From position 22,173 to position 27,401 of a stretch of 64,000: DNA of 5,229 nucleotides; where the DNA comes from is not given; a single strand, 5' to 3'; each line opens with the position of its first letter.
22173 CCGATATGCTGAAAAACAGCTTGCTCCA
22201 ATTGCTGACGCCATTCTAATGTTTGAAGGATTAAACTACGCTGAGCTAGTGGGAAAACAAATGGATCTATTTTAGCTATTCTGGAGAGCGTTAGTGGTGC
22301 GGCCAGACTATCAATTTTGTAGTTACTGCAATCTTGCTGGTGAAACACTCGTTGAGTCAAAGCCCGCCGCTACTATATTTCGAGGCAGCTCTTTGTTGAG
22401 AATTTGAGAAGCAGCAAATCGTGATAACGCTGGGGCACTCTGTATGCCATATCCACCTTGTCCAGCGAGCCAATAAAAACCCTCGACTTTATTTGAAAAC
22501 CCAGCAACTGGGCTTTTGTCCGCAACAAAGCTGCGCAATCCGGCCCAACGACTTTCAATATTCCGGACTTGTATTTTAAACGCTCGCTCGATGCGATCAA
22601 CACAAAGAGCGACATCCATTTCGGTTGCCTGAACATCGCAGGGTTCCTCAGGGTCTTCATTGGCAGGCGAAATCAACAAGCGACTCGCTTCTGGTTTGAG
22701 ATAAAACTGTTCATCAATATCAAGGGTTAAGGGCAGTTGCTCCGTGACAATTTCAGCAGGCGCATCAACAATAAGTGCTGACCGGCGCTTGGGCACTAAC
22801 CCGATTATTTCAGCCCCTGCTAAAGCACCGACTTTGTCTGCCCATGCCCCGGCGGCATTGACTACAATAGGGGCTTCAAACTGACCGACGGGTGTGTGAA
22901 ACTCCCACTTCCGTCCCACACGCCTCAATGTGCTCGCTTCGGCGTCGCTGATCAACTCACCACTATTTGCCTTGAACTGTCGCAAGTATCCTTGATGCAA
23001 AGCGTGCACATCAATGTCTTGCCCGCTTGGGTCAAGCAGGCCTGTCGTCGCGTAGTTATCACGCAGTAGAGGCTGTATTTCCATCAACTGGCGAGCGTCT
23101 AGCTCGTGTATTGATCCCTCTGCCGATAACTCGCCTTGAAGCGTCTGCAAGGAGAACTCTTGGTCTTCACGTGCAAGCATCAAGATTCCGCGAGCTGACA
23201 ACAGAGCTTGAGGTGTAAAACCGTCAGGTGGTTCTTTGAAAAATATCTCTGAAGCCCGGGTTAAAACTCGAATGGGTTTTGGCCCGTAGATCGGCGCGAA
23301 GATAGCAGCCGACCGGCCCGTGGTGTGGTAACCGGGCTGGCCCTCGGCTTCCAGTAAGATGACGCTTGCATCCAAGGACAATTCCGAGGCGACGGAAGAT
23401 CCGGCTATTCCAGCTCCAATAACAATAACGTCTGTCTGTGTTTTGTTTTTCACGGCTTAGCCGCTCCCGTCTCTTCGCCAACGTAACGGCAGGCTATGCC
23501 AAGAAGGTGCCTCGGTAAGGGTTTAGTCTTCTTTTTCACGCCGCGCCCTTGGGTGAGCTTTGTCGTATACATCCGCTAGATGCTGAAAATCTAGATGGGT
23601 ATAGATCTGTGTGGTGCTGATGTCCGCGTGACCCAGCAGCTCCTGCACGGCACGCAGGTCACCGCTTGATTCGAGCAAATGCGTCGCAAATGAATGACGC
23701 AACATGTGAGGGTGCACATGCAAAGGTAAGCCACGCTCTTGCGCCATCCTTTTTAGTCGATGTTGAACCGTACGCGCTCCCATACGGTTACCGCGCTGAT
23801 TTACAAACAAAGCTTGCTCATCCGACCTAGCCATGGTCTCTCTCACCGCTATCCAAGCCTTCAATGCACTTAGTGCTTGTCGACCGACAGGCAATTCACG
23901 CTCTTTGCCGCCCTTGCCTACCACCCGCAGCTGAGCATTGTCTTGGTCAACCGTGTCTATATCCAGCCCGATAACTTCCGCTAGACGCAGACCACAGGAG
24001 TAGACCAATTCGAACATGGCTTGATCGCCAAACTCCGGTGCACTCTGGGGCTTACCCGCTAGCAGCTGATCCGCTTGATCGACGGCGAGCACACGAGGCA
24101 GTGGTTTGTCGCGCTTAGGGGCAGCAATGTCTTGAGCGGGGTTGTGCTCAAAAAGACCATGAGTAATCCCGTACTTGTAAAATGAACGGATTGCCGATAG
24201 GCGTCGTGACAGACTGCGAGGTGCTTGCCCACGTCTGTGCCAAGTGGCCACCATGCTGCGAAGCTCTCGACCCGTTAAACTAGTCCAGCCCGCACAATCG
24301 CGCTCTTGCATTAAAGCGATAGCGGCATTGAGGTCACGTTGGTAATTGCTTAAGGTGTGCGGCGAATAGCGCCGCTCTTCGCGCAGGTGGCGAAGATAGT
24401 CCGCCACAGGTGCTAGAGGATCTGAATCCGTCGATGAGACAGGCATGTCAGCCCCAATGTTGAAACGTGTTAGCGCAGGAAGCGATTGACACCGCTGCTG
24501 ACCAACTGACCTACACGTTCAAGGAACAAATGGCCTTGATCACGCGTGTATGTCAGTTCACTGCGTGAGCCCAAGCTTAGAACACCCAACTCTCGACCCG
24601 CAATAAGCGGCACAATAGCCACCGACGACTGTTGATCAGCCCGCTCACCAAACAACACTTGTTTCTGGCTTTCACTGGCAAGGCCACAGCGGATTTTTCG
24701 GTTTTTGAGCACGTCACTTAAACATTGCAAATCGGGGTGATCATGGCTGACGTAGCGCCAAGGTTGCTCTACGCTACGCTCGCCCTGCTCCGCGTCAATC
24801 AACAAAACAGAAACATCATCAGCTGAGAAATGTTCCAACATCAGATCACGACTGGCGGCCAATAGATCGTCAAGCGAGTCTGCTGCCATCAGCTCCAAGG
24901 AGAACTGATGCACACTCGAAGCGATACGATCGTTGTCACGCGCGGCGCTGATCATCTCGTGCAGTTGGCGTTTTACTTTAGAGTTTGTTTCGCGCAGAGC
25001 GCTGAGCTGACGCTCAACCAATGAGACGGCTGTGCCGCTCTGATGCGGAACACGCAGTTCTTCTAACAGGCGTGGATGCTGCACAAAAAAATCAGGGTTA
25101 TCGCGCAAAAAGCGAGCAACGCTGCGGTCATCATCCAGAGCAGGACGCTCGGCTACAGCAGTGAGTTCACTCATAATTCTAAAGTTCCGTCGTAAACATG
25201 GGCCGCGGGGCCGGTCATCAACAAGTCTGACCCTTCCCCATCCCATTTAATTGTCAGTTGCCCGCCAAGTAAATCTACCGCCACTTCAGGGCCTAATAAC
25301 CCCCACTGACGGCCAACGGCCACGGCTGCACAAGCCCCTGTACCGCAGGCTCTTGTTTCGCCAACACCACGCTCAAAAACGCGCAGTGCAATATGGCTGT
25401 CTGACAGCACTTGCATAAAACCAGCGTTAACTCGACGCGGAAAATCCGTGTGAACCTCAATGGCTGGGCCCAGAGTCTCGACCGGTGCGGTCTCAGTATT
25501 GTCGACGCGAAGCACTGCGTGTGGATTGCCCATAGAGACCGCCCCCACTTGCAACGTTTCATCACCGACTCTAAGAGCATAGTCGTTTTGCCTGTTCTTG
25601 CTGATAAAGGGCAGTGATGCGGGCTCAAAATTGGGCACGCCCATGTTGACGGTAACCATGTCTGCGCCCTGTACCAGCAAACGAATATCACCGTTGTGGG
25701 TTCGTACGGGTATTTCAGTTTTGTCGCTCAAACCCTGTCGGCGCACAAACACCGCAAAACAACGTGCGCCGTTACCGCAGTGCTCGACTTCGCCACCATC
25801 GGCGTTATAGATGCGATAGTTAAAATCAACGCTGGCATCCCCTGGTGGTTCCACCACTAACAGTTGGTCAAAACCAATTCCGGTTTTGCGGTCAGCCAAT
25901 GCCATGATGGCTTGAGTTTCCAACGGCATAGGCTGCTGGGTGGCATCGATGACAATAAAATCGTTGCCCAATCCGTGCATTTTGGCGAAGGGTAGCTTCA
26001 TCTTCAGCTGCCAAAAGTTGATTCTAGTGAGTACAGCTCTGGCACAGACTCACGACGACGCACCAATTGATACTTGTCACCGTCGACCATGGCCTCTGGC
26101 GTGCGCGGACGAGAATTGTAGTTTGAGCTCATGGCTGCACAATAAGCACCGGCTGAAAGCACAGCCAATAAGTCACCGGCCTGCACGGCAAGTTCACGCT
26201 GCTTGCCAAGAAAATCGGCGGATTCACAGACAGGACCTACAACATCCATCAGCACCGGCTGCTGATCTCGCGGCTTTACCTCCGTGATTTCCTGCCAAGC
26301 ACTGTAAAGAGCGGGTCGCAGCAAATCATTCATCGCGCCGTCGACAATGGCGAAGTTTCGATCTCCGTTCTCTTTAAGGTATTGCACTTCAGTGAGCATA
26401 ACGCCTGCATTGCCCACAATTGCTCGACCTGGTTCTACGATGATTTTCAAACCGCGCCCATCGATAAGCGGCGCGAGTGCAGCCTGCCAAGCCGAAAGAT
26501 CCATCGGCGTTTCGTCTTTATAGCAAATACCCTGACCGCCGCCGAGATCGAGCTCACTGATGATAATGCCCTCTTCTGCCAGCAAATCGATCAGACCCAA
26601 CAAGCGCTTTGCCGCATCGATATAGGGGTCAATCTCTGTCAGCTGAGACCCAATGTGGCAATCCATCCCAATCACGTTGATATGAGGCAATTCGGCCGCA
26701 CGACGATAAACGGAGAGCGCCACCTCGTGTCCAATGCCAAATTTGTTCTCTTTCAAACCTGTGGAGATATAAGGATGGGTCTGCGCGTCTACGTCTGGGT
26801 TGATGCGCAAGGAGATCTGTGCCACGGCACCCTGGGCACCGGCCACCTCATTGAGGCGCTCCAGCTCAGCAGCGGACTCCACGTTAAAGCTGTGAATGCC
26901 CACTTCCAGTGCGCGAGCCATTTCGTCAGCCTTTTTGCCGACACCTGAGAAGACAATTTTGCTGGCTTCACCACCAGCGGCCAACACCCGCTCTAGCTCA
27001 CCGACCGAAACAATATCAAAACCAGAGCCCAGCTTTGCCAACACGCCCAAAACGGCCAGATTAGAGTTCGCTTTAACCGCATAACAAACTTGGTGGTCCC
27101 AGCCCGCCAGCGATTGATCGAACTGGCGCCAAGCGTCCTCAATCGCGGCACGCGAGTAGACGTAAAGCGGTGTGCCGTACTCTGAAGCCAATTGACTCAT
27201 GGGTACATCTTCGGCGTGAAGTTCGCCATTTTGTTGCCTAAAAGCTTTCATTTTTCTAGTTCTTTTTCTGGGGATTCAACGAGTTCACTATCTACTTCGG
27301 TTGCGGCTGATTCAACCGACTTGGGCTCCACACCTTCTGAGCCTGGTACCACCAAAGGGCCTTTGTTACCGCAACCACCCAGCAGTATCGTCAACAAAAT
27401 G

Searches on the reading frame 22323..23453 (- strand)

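Call 74: search_protein_families(library=pfam, proteins=[window:22323-23453:-], max_evalue=0.00001)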
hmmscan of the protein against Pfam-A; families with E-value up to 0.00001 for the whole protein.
window:22323-23453:- (376 aa): 1 family
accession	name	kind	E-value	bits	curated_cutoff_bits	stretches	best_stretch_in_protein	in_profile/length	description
PF01266.30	DAO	-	2.3e-54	185.7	27.9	1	8-348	1-351/353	FAD dependent oxidoreductase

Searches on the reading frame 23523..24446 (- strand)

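Call 74: search_protein_families(library=pfam, proteins=[window:23523-24446:-], max_evalue=0.00001)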
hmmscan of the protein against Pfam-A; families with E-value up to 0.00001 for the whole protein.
window:23523-24446:- (307 aa): 2 families
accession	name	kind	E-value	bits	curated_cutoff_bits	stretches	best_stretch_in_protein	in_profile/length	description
PF00589.27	Phage_integrase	-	3.4e-50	170.6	27.1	1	119-289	2-172/172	Phage integrase family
PF02899.23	Phage_int_SAM_1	-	2.9e-21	76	22.3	1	15-94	2-80/83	Phage integrase, N-terminal SAM-like domain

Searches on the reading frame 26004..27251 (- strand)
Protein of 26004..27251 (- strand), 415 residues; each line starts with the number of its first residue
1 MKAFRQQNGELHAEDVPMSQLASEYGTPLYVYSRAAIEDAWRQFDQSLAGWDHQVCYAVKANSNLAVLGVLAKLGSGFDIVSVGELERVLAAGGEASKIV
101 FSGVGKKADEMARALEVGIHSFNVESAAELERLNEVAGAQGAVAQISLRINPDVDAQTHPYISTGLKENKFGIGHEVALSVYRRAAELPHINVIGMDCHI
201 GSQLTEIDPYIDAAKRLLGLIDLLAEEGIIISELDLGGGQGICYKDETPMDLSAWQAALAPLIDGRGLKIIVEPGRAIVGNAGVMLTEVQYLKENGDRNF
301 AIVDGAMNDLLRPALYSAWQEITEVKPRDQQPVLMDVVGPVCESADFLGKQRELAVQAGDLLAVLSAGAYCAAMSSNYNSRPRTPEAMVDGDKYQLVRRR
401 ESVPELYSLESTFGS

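Call 74: search_protein_families(library=pfam, proteins=[window:26004-27251:-], max_evalue=0.00001)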
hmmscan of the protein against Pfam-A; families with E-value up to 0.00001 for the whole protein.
window:26004-27251:- (415 aa): 3 families
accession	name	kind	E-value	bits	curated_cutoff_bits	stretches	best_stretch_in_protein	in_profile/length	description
PF02784.22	Orn_Arg_deC_N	-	1.6e-70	237.7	23.4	1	35-280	2-247/247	Pyridoxal-dependent decarboxylase, pyridoxal binding domain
PF00278.28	Orn_DAP_Arg_deC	-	5.9e-26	91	23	1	30-368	2-95/95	Pyridoxal-dependent decarboxylase, C-terminal sheet domain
PF01168.26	Ala_racemase_N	-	3e-07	30.8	24.1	1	34-229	3-186/220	Alanine racemase, N-terminal domain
